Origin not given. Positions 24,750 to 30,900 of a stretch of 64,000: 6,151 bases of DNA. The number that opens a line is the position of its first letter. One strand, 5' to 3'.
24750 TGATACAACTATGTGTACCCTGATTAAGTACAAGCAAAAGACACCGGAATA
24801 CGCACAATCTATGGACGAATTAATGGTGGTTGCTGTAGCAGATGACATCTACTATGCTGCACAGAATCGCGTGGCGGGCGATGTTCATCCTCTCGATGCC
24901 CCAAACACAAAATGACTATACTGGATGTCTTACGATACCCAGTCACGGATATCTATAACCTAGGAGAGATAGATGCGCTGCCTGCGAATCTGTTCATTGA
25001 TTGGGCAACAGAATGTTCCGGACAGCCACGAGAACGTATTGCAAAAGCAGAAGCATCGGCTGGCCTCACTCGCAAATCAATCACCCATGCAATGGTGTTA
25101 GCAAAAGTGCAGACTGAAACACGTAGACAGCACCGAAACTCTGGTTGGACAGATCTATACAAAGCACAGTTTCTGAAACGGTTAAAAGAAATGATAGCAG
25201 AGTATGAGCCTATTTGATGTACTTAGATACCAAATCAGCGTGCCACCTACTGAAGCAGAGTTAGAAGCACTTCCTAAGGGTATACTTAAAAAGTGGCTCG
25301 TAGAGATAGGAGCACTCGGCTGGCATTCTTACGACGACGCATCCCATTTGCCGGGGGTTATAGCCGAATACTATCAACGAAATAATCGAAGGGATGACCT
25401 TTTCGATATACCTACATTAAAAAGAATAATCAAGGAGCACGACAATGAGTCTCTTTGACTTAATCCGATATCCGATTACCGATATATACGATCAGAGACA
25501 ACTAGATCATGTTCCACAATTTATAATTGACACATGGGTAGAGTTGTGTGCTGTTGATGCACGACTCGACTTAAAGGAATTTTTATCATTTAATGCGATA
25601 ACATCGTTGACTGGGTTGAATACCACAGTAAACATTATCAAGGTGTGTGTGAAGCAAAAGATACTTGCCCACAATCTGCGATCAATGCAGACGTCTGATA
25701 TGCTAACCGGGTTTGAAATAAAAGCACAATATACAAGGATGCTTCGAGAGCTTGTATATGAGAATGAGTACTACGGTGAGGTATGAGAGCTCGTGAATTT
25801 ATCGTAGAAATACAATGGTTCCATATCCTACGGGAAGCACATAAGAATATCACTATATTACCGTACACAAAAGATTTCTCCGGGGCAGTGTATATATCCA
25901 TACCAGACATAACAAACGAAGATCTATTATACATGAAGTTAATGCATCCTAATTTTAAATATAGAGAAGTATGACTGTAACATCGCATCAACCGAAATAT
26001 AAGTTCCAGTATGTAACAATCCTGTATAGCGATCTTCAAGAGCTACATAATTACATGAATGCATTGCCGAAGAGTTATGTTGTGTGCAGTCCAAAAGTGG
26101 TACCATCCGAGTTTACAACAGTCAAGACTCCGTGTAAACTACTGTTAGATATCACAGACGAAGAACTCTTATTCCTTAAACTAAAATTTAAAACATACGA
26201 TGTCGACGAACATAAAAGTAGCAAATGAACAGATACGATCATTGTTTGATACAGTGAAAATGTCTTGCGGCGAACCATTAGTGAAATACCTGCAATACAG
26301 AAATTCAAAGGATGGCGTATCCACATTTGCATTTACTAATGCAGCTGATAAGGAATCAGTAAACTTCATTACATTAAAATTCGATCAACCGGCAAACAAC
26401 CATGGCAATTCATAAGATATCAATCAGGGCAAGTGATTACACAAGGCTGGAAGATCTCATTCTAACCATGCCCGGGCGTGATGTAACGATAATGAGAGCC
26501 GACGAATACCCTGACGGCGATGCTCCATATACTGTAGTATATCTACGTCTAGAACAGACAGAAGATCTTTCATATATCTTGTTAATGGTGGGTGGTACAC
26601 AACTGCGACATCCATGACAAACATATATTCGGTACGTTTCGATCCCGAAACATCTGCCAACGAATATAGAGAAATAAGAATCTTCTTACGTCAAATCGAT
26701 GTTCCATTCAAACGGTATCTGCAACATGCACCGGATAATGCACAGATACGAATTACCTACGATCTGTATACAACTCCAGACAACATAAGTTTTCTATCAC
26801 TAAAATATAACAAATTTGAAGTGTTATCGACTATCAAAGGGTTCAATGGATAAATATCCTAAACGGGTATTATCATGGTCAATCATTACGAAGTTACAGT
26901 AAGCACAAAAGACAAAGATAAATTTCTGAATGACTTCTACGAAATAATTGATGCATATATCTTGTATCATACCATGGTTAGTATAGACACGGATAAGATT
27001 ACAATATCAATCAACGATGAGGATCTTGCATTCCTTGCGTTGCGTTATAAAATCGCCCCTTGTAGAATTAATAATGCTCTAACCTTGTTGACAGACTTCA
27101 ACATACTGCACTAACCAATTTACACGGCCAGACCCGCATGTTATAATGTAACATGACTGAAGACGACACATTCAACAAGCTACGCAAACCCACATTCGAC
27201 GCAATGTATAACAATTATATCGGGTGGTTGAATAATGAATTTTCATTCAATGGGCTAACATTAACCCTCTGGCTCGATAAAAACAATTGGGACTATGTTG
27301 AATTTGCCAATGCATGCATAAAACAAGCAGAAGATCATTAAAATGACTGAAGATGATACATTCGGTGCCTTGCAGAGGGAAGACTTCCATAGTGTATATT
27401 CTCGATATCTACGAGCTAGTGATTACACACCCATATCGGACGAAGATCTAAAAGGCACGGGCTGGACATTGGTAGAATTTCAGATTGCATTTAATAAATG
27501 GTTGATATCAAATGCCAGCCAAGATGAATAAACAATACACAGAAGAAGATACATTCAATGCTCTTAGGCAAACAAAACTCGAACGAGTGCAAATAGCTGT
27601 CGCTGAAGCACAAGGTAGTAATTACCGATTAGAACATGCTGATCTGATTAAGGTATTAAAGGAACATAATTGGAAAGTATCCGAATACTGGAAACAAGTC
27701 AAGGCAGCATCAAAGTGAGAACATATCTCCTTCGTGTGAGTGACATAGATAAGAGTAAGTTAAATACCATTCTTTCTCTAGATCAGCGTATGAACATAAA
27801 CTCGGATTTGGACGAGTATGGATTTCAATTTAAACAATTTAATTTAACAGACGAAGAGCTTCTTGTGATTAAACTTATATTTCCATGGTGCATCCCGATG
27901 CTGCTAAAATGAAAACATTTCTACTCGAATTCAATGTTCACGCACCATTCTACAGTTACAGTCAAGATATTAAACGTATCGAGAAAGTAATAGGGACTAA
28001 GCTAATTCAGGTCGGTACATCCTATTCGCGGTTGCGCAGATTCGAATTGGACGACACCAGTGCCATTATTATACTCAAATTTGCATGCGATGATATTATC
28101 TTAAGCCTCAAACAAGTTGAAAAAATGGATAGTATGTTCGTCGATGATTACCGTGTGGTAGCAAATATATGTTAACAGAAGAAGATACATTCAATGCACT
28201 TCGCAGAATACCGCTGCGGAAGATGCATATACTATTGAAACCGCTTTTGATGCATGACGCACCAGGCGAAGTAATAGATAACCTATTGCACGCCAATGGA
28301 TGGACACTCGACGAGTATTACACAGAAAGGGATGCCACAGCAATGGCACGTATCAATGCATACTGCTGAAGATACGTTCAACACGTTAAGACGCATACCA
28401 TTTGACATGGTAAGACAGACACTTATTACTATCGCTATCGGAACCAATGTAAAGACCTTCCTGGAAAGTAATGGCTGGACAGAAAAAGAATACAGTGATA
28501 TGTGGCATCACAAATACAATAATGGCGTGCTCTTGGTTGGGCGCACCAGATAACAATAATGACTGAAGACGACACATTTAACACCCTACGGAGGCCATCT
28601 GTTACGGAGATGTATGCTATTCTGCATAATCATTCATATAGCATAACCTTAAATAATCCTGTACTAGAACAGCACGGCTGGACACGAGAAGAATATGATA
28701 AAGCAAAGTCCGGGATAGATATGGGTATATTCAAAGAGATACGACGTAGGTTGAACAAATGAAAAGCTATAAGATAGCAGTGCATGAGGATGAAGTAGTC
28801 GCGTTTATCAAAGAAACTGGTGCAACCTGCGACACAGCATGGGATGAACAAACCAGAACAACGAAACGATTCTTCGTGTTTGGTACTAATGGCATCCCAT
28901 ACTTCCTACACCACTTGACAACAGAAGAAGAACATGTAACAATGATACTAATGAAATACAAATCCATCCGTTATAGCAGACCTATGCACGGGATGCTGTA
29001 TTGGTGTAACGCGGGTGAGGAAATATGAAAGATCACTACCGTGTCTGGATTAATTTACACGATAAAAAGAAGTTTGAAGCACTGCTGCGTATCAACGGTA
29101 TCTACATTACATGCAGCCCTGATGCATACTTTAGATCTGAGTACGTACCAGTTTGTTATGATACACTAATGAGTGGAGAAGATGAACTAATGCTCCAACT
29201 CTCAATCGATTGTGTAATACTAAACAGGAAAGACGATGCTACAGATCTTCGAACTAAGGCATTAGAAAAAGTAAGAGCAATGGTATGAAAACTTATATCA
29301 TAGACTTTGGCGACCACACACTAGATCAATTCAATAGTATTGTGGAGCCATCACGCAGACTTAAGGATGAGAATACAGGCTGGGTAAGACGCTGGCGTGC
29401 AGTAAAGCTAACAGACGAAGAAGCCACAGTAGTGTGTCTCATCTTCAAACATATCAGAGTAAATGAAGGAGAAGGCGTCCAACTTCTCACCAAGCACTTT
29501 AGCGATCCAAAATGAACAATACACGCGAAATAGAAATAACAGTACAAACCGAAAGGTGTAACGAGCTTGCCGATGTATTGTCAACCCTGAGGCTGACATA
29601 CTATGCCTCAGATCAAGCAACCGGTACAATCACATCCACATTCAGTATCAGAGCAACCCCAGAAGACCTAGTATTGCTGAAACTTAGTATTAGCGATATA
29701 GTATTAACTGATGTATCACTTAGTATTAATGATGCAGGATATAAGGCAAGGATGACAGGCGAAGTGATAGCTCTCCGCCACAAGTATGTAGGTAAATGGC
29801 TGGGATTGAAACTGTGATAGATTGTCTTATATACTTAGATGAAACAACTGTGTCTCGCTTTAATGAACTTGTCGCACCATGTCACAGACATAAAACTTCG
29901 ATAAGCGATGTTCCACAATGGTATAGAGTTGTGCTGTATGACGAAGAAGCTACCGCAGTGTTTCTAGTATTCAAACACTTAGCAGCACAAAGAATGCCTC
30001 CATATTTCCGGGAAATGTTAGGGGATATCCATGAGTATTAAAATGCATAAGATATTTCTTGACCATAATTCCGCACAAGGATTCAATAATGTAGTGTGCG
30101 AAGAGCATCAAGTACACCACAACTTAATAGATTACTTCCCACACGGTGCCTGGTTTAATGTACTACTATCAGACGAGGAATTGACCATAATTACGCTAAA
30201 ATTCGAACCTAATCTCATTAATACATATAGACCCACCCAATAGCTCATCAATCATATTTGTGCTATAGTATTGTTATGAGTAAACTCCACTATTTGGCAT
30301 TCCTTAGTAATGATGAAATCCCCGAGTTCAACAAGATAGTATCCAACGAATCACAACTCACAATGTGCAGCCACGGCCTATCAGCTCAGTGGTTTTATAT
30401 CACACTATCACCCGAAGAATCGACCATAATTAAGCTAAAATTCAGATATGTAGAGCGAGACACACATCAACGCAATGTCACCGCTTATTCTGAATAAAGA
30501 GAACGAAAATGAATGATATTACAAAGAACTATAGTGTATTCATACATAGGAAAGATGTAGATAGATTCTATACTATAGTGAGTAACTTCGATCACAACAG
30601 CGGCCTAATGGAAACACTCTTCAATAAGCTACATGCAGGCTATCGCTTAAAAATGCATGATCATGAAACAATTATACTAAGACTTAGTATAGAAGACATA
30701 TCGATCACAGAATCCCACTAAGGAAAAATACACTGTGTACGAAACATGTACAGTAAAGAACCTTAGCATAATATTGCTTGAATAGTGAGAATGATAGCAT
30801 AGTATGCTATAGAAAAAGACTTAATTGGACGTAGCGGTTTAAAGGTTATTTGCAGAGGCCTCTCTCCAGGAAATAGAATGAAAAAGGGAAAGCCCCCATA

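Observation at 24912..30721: Second AT-rich paralogue array flanking the island on the left, with a related C-terminal motif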

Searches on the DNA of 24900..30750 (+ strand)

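Call 3: search_dna_similar(query=window:24900-30750:+, collection=phages, mode=near, max_rows=25)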
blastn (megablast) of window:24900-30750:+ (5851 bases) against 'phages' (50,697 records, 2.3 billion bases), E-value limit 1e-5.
No match.
